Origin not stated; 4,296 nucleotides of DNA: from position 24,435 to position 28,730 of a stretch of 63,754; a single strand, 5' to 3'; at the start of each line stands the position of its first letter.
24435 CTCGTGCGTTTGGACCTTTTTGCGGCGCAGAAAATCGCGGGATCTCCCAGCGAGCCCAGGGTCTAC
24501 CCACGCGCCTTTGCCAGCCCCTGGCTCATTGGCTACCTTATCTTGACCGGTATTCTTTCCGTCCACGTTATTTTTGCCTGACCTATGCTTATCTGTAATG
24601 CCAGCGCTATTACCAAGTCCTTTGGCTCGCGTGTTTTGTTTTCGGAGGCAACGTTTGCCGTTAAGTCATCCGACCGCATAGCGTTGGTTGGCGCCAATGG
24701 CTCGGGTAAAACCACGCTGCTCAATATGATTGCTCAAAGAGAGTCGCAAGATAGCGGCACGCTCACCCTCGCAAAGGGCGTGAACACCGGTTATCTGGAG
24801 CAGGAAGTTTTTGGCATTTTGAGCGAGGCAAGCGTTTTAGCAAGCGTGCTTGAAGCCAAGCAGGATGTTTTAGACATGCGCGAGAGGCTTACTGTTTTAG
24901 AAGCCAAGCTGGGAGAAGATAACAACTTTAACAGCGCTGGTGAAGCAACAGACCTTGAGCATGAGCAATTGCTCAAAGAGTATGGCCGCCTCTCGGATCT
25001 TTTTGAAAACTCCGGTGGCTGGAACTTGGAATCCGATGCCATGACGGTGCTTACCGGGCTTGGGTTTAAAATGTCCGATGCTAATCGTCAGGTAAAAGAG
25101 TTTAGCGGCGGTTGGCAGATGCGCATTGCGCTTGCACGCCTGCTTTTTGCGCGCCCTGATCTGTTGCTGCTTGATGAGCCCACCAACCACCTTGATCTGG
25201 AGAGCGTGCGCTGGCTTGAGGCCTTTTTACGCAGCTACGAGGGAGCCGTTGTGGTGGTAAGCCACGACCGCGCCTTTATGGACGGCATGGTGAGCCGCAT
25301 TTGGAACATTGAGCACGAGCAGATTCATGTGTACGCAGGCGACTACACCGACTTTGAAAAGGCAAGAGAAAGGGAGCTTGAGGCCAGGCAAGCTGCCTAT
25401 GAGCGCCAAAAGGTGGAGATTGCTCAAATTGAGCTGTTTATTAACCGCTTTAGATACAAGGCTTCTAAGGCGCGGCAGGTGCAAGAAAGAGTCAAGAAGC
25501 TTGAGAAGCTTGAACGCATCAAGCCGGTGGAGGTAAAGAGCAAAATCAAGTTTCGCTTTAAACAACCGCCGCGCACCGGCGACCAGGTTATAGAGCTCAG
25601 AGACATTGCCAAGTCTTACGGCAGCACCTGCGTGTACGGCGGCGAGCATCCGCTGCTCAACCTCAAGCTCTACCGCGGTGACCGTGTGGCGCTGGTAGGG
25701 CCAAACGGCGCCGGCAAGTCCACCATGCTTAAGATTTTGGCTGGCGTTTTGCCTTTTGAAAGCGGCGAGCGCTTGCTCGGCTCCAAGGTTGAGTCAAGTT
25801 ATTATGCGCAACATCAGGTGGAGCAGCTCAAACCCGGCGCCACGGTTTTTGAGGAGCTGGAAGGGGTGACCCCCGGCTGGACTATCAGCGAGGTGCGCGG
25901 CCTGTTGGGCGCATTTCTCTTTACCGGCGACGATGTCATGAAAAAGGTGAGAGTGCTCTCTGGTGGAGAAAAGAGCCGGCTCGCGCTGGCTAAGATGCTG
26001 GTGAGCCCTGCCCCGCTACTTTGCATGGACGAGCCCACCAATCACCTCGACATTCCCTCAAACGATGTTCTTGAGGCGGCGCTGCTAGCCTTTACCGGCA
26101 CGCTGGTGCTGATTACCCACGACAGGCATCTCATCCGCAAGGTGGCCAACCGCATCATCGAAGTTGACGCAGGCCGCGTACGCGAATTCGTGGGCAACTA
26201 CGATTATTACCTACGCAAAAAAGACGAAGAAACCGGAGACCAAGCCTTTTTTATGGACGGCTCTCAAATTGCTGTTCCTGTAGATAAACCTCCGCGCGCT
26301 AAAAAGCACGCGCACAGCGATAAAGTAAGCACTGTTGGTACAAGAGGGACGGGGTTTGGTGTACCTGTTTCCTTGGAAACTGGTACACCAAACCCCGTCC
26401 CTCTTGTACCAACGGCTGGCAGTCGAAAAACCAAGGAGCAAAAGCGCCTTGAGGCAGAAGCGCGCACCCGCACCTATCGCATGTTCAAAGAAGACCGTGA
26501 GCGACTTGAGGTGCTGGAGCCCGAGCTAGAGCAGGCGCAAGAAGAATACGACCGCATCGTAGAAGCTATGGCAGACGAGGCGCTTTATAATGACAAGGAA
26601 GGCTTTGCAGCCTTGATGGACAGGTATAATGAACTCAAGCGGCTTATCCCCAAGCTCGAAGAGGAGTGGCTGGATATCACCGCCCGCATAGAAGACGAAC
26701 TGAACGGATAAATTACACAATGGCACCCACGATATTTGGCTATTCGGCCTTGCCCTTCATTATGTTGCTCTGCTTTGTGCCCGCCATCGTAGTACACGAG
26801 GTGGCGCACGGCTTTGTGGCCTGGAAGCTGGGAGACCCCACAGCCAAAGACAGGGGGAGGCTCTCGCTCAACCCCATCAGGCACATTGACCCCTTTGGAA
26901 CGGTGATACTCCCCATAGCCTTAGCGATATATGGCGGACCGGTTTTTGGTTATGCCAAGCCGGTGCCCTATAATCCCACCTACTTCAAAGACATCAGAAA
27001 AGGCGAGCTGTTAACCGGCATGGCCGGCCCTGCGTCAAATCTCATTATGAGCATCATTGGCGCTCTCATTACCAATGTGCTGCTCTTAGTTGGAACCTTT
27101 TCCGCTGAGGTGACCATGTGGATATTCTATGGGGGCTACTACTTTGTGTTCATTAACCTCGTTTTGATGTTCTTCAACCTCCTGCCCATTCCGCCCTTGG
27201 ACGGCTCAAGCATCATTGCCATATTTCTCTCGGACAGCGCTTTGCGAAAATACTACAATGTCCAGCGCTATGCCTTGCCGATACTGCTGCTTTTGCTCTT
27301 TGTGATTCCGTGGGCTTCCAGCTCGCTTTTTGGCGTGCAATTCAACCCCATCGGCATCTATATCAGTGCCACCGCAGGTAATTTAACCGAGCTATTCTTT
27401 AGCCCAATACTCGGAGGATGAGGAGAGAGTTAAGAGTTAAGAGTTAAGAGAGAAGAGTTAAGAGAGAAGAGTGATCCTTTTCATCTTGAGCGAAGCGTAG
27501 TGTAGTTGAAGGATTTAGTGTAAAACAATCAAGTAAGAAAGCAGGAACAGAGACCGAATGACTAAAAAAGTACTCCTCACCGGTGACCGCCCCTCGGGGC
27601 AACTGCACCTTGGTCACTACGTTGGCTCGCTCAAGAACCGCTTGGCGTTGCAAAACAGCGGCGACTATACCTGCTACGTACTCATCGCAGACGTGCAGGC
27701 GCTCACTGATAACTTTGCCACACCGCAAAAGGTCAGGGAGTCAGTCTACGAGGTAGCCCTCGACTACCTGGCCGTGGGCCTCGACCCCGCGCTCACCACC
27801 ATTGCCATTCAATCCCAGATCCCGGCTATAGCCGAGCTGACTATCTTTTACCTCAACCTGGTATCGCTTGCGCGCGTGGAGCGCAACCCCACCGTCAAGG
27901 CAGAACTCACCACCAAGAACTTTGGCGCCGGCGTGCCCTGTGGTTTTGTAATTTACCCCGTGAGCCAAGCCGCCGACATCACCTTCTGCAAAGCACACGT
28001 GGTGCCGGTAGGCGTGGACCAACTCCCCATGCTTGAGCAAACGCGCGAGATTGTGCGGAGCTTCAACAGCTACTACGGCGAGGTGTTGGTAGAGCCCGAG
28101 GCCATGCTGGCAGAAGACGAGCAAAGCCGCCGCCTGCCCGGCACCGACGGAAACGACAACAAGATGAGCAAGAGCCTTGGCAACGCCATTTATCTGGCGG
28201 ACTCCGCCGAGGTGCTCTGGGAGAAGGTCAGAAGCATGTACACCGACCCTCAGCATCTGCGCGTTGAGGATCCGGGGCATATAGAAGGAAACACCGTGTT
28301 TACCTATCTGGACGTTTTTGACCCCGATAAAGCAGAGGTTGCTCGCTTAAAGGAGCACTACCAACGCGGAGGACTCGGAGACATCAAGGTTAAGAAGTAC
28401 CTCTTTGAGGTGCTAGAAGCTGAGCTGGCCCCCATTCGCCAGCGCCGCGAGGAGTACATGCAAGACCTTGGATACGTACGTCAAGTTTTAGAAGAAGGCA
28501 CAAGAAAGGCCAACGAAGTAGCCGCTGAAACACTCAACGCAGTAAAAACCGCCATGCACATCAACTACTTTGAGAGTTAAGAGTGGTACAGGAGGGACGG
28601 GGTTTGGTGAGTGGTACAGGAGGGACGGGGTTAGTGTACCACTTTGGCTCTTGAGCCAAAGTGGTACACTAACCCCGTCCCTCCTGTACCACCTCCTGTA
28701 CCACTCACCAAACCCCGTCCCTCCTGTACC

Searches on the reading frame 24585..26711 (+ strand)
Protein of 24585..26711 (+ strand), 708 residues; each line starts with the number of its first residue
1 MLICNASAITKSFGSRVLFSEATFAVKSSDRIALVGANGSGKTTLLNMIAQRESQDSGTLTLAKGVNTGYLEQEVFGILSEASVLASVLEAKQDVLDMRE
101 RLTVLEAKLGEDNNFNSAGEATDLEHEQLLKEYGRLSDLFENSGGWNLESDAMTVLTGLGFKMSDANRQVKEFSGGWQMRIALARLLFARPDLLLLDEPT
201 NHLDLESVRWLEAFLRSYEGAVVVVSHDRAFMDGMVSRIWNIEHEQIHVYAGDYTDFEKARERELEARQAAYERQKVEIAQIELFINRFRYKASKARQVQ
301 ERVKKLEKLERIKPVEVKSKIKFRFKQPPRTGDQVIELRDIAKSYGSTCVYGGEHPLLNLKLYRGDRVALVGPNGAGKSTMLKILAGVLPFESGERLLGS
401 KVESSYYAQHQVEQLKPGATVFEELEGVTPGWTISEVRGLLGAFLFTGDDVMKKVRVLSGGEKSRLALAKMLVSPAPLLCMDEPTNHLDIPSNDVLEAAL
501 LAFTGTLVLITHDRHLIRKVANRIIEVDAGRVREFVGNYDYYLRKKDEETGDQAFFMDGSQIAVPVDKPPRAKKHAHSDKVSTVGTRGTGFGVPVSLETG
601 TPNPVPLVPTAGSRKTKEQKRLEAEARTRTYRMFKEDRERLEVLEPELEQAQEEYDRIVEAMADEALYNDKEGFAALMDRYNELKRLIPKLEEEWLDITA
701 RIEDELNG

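Call 13: search_protein_families(library=pfam, proteins=[window:24585-26711:+])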
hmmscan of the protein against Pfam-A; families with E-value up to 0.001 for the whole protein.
window:24585-26711:+ (708 aa): 22 families
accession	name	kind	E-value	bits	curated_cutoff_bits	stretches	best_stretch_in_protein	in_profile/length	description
PF00005.33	ABC_tran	-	1.6e-49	168.5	25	2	358-486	4-137/137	ABC transporter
PF12848.13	ABC_tran_Xtn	-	7.9e-25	87.2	25.9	1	241-323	2-83/85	ABC transporter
PF13304.12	AAA_21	-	2.4e-16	61.1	27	0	369-388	3-22/304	AAA domain, putative AbiEii toxin, Type IV TA system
PF02463.25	SMC_N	-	2.3e-13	50.5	40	1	31-244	26-213/220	RecF/RecN/SMC N terminal domain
PF13555.12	AAA_29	-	2.4e-08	34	27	0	19-46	12-39/61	P-loop containing region of AAA domain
PF16326.10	ABC_tran_CTD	-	1.4e-07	32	32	1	634-697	4-66/69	ABC transporter C-terminal domain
PF13401.12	AAA_22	-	2.1e-06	28.5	27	0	32-115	8-64/130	AAA domain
PF03193.22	RsgA_GTPase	-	6.8e-06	26.5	30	0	30-60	107-137/174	RsgA GTPase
PF13521.12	AAA_28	-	9.3e-06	26.4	27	0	31-62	1-28/164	AAA domain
PF13604.12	AAA_30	-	1.2e-05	25.6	27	0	27-57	15-46/191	AAA domain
PF01926.29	MMR_HSR1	-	1.5e-05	25.5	21.9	0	31-72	1-42/113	50S ribosome-binding GTPase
PF13476.12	AAA_23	-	2.2e-05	25.6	27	0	33-49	23-39/201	AAA domain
PF13175.12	AAA_15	-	3.7e-05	24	32.1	0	31-49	25-43/374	AAA ATPase domain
PF05729.18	NACHT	-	5.7e-05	23.5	26.7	0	31-52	2-23/167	NACHT domain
PF00448.28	SRP54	-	0.0001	22.5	22.7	0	32-57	4-29/196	SRP54-type protein, GTPase domain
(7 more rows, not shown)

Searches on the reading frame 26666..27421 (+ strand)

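Call 13: search_protein_families(library=pfam, proteins=[window:26666-27421:+])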
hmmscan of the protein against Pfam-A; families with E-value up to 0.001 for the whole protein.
window:26666-27421:+ (251 aa): 1 family
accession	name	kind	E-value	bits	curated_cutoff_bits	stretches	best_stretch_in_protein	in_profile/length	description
PF02163.28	Peptidase_M50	-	1.3e-10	41.5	27.2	1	158-213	164-220/221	Peptidase family M50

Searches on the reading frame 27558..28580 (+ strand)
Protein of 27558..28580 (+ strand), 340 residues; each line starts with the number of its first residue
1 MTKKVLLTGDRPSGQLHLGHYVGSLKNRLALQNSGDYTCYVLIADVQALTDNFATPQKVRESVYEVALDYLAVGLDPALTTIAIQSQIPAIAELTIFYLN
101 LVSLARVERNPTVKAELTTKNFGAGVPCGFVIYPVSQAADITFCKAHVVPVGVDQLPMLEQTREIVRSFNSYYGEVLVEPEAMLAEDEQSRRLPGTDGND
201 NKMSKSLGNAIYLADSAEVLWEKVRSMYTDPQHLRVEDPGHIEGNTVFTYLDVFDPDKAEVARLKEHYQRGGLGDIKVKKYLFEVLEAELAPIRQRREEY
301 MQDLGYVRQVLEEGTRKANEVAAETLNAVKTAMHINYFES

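Call 8: find_encoding_contigs(protein=window:27558-28580:+, flank=3000, max_places=6)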
Protein window:27558-28580:+ (340 aa): 4 contigs read that carry it; 3 places shown.
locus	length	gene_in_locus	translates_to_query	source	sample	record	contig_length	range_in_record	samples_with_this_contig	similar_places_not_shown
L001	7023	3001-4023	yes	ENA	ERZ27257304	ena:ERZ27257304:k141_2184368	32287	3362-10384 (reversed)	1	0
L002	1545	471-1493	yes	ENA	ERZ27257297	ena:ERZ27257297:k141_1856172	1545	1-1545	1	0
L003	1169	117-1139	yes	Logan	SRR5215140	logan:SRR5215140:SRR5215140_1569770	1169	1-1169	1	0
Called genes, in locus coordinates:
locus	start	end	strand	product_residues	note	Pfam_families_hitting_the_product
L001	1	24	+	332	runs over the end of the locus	PF02517:Rce1-like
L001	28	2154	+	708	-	PF00005:ABC_tran, PF02463:SMC_N (faint), PF03193:RsgA_GTPase (faint), PF13476:AAA_23 (faint), PF13555:AAA_29 (faint), PF12848:ABC_tran_Xtn, PF00005:ABC_tran, PF16326:ABC_tran_CTD, +5 more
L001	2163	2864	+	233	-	PF02163:Peptidase_M50 (weak)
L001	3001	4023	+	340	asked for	PF00579:tRNA-synt_1b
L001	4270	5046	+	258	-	PF02616:SMC_ScpA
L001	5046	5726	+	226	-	PF04079:SMC_ScpB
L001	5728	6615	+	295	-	PF01479:S4, PF00849:PseudoU_synth_2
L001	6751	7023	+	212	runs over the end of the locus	PF01381:HTH_3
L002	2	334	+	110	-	?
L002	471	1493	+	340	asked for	PF00579:tRNA-synt_1b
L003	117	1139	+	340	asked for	PF00579:tRNA-synt_1b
